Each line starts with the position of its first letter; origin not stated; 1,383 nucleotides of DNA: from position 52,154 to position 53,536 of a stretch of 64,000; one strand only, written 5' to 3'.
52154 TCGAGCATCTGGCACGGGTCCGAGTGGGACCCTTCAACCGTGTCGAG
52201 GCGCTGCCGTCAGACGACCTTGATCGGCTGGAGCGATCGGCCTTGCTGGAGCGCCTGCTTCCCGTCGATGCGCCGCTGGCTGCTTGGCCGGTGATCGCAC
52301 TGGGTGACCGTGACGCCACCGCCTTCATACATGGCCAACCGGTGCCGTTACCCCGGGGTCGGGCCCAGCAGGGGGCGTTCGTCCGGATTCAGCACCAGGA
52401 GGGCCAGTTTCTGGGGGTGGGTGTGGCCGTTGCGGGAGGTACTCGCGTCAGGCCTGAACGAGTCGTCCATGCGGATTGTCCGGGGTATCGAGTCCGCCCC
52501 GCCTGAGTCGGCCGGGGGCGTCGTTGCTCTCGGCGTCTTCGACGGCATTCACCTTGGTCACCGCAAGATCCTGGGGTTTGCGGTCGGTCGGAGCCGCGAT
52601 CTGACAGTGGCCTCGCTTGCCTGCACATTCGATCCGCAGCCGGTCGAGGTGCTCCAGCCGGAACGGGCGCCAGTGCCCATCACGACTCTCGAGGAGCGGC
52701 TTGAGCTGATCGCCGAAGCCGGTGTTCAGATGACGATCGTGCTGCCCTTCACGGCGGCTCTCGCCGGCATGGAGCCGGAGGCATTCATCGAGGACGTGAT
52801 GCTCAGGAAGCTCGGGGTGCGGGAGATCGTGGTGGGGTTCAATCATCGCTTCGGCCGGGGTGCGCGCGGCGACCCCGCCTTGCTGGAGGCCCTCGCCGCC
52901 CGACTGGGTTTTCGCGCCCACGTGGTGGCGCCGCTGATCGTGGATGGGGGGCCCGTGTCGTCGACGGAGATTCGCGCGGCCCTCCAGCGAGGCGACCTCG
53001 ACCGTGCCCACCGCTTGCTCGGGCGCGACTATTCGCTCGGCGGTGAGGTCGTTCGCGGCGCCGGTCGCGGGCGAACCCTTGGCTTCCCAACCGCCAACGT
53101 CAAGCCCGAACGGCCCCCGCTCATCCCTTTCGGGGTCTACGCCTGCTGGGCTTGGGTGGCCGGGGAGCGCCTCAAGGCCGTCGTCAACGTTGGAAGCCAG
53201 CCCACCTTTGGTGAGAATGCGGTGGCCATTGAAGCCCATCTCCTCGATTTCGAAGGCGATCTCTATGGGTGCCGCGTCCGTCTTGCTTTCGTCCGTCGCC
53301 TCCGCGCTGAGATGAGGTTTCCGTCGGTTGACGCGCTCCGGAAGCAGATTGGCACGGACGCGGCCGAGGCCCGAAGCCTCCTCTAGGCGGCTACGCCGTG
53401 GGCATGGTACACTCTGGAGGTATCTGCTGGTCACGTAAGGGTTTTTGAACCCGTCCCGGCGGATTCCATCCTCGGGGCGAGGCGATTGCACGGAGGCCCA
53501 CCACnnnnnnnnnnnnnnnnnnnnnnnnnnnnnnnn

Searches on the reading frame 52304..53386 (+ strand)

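Call 56: search_protein_families(library=pfam, proteins=[window:52304-53386:+], max_evalue=0.0001)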
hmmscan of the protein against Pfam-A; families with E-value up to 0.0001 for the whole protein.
window:52304-53386:+ (360 aa): 2 families
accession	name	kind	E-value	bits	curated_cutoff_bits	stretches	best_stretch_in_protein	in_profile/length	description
PF06574.18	FAD_syn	-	4e-45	153.9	27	1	68-221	4-157/158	FAD synthetase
PF01687.23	Flavokinase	-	5.1e-41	140.2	19.6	1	239-359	1-123/124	Riboflavin kinase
